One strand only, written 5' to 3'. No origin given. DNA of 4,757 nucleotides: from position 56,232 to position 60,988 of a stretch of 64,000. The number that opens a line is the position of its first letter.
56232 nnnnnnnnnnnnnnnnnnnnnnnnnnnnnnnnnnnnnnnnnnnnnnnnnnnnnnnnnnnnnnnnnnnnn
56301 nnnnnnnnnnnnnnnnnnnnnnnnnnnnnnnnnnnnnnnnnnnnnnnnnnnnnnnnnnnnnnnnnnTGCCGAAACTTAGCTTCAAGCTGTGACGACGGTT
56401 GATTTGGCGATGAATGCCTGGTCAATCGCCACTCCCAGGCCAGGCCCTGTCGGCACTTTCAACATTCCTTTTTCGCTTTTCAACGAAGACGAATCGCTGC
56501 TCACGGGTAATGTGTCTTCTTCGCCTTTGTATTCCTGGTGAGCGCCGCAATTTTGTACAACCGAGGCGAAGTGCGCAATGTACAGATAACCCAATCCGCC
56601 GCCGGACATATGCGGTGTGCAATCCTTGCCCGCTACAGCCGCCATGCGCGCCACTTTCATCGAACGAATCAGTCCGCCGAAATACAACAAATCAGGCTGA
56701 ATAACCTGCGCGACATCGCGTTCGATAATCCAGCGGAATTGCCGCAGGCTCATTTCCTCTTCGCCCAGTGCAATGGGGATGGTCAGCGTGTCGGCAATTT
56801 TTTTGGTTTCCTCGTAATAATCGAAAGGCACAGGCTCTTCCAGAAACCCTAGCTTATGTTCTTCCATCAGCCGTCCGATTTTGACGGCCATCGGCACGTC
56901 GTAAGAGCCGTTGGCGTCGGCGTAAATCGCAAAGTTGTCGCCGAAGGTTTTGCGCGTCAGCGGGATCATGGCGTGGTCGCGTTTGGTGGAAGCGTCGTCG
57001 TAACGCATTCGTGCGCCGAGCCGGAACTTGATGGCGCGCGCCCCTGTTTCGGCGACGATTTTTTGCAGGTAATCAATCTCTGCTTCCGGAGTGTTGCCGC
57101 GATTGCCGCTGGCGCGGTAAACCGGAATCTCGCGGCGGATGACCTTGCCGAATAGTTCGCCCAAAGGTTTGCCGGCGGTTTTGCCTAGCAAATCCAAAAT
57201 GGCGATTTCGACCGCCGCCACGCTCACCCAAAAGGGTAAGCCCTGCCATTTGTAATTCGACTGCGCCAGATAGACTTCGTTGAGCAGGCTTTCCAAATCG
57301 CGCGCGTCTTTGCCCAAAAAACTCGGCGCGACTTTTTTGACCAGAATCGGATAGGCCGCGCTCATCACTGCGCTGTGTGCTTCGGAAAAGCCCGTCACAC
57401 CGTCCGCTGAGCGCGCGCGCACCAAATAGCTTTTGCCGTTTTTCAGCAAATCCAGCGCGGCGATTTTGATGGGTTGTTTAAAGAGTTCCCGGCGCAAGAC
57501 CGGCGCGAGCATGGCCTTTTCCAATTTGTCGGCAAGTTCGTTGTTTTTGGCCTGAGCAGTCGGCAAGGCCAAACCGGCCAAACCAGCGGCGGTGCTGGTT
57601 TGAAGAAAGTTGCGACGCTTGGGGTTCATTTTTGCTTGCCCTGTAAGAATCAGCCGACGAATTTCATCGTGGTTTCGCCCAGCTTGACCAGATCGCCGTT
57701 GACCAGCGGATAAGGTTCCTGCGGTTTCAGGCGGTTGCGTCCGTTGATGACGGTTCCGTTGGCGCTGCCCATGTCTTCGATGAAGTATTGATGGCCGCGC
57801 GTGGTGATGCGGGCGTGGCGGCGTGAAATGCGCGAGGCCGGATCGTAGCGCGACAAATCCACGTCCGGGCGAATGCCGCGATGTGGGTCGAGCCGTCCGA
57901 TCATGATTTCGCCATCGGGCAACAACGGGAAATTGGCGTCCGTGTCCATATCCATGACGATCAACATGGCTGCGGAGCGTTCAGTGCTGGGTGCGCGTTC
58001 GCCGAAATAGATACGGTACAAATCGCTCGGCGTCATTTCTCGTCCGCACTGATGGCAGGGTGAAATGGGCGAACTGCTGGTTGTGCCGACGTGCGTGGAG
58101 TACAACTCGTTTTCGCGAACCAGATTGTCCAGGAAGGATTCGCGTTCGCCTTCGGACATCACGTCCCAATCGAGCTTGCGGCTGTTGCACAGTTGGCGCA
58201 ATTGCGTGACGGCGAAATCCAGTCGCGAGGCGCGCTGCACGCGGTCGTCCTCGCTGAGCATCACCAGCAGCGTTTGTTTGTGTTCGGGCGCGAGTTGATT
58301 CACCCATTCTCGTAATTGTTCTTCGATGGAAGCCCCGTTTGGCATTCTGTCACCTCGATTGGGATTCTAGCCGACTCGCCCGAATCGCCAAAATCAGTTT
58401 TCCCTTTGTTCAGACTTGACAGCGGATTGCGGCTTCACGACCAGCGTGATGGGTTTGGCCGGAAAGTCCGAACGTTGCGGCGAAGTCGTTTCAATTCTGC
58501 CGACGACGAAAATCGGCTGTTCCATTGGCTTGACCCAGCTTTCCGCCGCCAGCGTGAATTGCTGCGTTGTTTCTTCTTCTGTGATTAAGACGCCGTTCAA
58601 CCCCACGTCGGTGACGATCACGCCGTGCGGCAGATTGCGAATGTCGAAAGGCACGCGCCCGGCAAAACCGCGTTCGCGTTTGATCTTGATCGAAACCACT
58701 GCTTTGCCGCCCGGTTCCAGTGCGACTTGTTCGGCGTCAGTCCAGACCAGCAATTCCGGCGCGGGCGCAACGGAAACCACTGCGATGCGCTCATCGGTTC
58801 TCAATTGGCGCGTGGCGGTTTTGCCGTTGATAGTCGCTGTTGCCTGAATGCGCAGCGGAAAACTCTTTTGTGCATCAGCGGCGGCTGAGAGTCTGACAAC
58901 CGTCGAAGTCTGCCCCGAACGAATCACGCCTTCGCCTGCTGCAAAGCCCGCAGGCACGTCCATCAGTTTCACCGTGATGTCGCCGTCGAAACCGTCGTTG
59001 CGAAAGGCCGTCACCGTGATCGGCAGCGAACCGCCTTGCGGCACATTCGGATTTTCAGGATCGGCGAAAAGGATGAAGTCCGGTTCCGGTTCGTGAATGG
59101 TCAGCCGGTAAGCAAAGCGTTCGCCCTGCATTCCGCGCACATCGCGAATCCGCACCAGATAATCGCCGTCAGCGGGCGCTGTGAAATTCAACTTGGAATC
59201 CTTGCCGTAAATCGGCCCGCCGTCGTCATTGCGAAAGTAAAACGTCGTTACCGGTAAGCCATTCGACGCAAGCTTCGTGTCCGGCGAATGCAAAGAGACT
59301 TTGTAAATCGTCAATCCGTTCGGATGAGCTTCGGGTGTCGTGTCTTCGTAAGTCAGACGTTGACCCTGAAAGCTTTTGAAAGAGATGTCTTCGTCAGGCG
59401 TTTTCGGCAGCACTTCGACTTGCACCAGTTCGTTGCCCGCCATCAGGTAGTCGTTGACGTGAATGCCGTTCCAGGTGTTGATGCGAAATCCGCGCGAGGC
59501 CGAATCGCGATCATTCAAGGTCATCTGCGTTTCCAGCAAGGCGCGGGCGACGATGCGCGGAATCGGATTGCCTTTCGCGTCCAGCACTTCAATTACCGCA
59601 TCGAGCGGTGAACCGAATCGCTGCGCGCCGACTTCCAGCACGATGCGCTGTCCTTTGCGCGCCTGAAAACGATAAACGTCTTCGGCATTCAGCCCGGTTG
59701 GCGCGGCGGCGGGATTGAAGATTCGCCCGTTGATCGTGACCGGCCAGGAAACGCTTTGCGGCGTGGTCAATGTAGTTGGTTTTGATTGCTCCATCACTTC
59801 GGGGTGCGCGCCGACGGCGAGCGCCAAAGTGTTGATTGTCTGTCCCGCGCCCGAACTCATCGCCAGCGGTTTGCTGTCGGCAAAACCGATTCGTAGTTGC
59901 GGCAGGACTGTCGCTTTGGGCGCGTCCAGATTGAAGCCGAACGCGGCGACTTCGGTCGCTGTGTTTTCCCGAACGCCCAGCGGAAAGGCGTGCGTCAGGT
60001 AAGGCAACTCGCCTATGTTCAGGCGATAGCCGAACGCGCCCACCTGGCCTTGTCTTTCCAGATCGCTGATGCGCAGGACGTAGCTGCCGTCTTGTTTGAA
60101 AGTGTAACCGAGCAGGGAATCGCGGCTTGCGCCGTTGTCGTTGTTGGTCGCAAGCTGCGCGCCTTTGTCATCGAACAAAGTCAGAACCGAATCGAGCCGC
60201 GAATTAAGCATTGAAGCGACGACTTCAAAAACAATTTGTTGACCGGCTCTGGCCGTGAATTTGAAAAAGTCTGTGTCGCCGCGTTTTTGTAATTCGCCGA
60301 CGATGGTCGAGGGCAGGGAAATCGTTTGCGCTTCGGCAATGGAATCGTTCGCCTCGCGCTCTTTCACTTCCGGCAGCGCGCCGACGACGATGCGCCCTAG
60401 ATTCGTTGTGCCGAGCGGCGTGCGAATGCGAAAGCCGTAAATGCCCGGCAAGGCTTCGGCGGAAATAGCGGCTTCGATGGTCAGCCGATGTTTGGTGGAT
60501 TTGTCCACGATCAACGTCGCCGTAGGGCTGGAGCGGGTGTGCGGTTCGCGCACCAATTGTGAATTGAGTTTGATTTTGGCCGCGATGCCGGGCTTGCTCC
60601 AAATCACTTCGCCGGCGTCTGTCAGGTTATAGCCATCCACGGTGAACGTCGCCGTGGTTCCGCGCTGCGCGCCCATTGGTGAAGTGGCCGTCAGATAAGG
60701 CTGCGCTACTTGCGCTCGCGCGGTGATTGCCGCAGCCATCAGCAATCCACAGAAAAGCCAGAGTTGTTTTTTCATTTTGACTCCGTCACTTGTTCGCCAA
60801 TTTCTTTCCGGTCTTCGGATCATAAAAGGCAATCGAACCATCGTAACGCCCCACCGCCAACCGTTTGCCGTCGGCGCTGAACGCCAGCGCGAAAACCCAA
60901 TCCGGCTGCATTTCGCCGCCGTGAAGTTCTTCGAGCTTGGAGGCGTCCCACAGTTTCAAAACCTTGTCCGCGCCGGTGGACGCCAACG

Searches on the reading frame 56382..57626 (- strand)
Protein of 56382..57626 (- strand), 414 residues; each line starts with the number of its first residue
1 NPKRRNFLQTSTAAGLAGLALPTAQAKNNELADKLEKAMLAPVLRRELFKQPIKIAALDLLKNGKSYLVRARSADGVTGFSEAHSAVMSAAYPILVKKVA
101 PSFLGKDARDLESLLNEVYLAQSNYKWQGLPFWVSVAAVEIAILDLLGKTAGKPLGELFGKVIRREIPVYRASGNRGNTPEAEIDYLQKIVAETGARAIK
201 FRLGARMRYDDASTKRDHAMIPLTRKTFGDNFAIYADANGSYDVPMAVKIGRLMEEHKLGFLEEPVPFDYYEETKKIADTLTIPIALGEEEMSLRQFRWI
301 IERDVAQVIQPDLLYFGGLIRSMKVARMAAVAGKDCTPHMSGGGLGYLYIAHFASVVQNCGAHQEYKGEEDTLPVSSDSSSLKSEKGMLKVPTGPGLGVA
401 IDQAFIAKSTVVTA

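Call 32: search_protein_families(library=pfam, proteins=[window:56382-57626:-], max_evalue=0.0001)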
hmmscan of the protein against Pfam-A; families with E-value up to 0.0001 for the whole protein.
window:56382-57626:- (414 aa): 2 families
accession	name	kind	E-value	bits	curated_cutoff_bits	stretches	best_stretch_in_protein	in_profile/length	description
PF13378.12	MR_MLE_C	-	7.1e-49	166.9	29.4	1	187-403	6-217/219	Enolase C-terminal domain-like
PF02746.21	MR_MLE_N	-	2.5e-10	41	22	1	51-160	14-117/117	Mandelate racemase / muconate lactonizing enzyme, N-terminal domain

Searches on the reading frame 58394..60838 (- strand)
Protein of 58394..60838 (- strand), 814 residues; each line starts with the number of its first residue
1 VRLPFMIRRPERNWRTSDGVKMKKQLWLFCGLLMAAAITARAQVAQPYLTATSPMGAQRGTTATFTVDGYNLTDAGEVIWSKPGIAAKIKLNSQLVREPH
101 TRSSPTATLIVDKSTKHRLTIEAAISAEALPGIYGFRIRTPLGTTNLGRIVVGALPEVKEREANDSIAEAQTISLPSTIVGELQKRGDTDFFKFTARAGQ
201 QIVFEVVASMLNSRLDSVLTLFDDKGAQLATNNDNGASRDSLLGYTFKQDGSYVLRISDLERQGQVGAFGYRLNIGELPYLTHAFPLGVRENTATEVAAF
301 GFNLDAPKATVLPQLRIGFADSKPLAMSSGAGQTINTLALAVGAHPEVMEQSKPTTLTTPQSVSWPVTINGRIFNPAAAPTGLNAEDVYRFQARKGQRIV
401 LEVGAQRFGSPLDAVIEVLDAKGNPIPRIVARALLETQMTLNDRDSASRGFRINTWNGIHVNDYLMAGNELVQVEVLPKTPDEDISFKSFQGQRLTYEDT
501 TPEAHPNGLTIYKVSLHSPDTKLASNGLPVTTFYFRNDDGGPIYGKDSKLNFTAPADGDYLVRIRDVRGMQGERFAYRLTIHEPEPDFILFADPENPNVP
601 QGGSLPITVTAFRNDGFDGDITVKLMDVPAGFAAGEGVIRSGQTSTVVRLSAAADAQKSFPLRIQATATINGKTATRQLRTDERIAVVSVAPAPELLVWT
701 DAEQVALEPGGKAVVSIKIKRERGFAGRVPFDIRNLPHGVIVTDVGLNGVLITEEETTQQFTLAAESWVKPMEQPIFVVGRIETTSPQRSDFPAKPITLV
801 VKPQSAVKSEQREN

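Call 32: search_protein_families(library=pfam, proteins=[window:58394-60838:-], max_evalue=0.0001)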
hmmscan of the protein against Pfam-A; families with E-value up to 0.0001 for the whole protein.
window:58394-60838:- (814 aa): 1 family
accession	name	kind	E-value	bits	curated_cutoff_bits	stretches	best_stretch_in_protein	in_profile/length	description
PF04151.21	PPC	-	2.1e-13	51.4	25.9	1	188-258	1-69/70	Bacterial pre-peptidase C-terminal domain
